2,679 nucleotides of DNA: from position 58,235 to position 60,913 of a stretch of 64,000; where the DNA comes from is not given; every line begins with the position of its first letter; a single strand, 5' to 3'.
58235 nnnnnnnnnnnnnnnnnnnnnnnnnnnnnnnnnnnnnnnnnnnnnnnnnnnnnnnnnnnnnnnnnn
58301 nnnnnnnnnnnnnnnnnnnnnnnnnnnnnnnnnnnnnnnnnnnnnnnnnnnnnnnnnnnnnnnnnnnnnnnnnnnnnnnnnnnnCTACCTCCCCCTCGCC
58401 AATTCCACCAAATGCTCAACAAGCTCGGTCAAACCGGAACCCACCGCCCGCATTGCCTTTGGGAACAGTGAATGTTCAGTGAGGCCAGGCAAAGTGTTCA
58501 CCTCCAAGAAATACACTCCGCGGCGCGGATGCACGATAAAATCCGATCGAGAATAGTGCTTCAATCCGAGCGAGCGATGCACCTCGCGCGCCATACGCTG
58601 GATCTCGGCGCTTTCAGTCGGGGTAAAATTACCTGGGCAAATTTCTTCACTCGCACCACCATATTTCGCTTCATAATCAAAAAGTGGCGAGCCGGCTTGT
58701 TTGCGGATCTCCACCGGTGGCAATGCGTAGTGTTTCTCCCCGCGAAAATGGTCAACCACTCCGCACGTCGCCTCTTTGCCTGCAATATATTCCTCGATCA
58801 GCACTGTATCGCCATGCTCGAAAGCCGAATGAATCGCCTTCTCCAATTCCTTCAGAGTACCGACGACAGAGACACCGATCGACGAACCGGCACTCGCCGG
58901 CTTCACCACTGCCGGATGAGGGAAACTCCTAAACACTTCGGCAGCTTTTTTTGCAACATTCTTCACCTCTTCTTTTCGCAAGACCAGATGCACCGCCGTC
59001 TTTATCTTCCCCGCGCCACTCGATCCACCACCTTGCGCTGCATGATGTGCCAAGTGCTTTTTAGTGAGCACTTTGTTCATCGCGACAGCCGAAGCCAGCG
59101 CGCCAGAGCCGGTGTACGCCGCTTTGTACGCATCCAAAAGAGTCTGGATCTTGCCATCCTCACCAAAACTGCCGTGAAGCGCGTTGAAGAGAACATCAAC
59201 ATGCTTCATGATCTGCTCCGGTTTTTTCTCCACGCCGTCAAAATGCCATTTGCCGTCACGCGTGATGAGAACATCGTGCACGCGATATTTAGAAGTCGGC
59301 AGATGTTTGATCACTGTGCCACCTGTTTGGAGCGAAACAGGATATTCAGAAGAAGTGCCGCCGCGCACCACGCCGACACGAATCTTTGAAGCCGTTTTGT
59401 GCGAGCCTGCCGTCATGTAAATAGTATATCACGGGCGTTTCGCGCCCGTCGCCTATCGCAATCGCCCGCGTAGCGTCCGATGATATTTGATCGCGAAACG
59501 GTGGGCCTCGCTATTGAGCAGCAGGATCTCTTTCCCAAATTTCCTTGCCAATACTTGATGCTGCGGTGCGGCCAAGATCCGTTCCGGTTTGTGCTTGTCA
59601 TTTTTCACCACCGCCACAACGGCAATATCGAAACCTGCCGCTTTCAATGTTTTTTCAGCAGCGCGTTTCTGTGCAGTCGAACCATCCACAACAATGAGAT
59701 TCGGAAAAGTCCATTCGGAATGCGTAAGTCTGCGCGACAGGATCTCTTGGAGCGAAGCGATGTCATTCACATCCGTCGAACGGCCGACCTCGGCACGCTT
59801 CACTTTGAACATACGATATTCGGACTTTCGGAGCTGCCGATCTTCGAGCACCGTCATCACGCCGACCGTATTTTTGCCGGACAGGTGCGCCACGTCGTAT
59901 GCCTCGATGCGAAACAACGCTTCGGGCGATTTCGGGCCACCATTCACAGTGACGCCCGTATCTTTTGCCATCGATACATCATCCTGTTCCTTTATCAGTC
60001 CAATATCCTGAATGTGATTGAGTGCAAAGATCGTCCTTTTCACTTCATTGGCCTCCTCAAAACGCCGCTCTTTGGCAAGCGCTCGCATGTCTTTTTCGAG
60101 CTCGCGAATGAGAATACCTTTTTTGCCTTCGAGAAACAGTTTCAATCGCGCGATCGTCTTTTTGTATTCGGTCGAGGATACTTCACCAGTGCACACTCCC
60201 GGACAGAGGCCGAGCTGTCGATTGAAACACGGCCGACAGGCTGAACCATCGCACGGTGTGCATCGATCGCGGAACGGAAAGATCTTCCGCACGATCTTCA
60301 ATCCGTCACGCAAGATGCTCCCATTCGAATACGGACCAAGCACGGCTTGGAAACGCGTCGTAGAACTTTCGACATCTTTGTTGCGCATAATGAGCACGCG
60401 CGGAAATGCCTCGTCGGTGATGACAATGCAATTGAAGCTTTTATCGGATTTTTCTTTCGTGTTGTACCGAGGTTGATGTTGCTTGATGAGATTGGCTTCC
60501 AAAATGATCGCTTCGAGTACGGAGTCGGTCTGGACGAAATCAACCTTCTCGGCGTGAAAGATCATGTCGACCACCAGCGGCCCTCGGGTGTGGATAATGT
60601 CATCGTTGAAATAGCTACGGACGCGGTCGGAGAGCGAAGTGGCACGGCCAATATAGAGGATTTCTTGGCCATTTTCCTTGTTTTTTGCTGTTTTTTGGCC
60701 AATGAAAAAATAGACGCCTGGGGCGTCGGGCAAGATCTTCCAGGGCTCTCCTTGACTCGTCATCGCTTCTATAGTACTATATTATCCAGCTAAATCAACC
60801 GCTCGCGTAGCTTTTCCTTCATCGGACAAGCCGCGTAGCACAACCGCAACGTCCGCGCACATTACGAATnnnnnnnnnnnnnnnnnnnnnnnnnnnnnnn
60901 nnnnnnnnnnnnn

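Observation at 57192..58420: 32-bp duplication of the ddl 3' end brackets a 1.2-kb hsp20 islet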

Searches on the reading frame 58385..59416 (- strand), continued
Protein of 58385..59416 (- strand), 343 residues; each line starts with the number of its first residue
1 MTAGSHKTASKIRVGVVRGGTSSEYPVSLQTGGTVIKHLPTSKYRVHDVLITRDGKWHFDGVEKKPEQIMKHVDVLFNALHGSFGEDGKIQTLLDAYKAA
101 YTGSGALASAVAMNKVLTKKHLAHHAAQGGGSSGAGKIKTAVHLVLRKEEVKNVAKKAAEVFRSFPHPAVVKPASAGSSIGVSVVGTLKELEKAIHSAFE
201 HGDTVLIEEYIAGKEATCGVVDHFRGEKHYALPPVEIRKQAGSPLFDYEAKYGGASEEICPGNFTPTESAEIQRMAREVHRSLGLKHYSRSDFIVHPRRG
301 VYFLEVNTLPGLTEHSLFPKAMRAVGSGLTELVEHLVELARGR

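Call 53: find_encoding_contigs(protein=P0122, flank=5000, max_places=3)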
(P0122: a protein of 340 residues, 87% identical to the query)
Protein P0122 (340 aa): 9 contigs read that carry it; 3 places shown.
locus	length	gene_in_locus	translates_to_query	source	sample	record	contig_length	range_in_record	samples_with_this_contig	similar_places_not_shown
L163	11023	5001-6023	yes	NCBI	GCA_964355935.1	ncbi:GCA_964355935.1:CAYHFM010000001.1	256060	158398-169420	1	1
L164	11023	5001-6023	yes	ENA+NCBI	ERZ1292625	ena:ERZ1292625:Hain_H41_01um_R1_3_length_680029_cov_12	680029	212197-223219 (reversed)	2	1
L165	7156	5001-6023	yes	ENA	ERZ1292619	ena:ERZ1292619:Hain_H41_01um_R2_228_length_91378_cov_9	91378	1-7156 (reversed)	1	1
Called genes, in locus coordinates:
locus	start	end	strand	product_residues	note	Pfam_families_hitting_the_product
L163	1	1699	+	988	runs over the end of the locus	PF00005:ABC_tran (faint), PF02463:SMC_N (faint), PF13191:AAA_16 (faint), PF13304:AAA_21 (faint), PF13555:AAA_29 (faint), PF20703:nSTAND1 (faint), PF20720:nSTAND3 (faint), PF17760:UvrA_inter, +1 more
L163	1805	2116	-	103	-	-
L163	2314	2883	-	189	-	-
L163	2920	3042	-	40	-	-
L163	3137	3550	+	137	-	-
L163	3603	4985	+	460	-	PF27096:UvrC_M, PF08459:UvrC_RNaseH_dom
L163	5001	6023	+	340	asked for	PF01820:Dala_Dala_lig_N, PF02655:ATP-grasp_3, PF01071:GARS_A (faint), PF02786:CPSase_L_D2 (faint), PF07478:Dala_Dala_lig_C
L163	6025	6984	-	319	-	-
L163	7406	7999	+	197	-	-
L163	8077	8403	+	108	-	-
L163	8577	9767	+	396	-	PF13175:AAA_15, PF13476:AAA_23 (weak), PF13304:AAA_21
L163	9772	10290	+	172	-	-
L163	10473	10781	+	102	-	PF20619:DUF6804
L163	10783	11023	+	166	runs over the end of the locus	-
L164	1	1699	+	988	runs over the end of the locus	PF00005:ABC_tran (faint), PF02463:SMC_N (faint), PF13191:AAA_16 (faint), PF13304:AAA_21 (faint), PF13555:AAA_29 (faint), PF20703:nSTAND1 (faint), PF20720:nSTAND3 (faint), PF17760:UvrA_inter, +1 more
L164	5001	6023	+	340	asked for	PF01820:Dala_Dala_lig_N, PF02655:ATP-grasp_3, PF01071:GARS_A (faint), PF02786:CPSase_L_D2 (faint), PF07478:Dala_Dala_lig_C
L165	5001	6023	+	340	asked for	PF01820:Dala_Dala_lig_N, PF02655:ATP-grasp_3, PF01071:GARS_A (faint), PF02786:CPSase_L_D2 (faint), PF07478:Dala_Dala_lig_C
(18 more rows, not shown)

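Call 54: find_encoding_contigs(protein=P0123, flank=5000, max_places=2)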
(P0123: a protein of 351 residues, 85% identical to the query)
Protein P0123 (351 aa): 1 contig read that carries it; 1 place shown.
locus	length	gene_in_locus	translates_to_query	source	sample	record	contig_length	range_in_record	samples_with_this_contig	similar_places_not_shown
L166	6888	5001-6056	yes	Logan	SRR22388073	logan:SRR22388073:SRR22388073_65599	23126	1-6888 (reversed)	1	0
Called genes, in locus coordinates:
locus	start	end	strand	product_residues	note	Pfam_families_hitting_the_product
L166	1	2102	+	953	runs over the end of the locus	PF00005:ABC_tran (faint), PF02463:SMC_N (faint), PF13191:AAA_16 (faint), PF13304:AAA_21 (faint), PF13555:AAA_29 (faint), PF20703:nSTAND1 (faint), PF00684:DnaJ_CXXCXGXG (faint), PF17760:UvrA_inter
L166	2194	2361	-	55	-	-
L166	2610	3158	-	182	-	-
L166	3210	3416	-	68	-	-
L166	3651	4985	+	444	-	PF27096:UvrC_M, PF08459:UvrC_RNaseH_dom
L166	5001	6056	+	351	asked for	PF01820:Dala_Dala_lig_N, PF02655:ATP-grasp_3 (weak), PF07478:Dala_Dala_lig_C, PF02786:CPSase_L_D2 (faint)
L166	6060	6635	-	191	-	-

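Call 55: find_encoding_contigs(protein=P0128, flank=5000, max_places=2)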
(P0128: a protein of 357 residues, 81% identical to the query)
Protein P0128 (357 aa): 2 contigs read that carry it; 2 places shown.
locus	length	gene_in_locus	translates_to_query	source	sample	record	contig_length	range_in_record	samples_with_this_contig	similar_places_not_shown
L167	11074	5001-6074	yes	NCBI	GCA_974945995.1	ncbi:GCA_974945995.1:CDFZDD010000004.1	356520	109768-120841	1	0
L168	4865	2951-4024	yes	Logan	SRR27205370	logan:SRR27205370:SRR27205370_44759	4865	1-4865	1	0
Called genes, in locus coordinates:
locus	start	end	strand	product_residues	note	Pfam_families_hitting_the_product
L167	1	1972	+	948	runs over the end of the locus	PF00005:ABC_tran (faint), PF02463:SMC_N (faint), PF13191:AAA_16 (faint), PF13304:AAA_21 (faint), PF13555:AAA_29 (faint), PF20703:nSTAND1 (faint), PF00684:DnaJ_CXXCXGXG (faint), PF17760:UvrA_inter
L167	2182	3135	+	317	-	PF00487:FA_desaturase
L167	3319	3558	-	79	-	-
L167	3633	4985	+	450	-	PF27096:UvrC_M, PF08459:UvrC_RNaseH_dom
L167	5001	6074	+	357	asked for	PF01820:Dala_Dala_lig_N, PF02655:ATP-grasp_3 (weak), PF07478:Dala_Dala_lig_C, PF02786:CPSase_L_D2 (faint)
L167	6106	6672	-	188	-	-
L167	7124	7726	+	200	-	PF09997:DUF2238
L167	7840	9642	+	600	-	PF25917:BSH_RND (weak), PF25990:Beta-barrel_YknX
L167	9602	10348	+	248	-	PF00005:ABC_tran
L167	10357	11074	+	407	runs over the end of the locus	PF12704:MacB_PCD, PF02687:FtsX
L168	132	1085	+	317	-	PF00487:FA_desaturase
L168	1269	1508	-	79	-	-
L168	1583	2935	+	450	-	PF27096:UvrC_M, PF08459:UvrC_RNaseH_dom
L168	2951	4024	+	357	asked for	PF01820:Dala_Dala_lig_N, PF02655:ATP-grasp_3 (weak), PF07478:Dala_Dala_lig_C, PF02786:CPSase_L_D2 (faint)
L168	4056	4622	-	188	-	-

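Call 62: find_encoding_contigs(protein=P0121, flank=3000, max_places=3)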
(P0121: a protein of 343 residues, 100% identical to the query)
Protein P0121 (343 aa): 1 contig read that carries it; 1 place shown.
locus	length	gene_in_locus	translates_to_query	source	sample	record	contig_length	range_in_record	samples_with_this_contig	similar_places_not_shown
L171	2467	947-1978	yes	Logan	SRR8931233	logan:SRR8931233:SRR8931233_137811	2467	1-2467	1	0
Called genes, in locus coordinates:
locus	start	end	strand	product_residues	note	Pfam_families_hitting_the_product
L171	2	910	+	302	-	?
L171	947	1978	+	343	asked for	PF01820:Dala_Dala_lig_N, PF01071:GARS_A (weak), PF02222:ATP-grasp (faint), PF02655:ATP-grasp_3, PF02786:CPSase_L_D2 (faint), PF07478:Dala_Dala_lig_C, PF13535:ATP-grasp_4 (faint)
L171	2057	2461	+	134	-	PF00011:HSP20, PF17886:ArsA_HSP20 (weak)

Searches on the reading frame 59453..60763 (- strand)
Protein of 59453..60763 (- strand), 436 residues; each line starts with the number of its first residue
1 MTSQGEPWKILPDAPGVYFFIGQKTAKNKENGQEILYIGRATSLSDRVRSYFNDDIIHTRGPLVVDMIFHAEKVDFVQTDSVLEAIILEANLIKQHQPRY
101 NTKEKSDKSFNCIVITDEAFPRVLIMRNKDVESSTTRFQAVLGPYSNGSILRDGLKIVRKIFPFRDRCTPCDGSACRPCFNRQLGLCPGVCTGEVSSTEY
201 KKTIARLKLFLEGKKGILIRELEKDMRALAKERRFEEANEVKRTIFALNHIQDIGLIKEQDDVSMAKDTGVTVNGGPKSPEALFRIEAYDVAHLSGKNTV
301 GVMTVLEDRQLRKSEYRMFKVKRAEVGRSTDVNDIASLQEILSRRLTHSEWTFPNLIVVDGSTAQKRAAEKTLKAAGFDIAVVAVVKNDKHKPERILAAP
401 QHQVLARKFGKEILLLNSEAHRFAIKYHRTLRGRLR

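Call 6: search_protein_families(library=pfam, proteins=[window:59453-60763:-], max_evalue=0.01)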
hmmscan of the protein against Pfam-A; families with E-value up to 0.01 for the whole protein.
window:59453-60763:- (436 aa): 3 families
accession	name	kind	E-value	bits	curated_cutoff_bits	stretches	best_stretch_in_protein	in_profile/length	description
PF08459.17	UvrC_RNaseH_dom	-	1.8e-30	106.3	22.3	1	281-425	8-159/159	UvrC RNAse H endonuclease domain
PF02151.25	UVR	-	0.00024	21.2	21.5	1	218-248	3-33/36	UvrB/uvrC motif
PF01541.30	GIY-YIG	-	0.00085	20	22.6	1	31-101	11-78/78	GIY-YIG catalytic domain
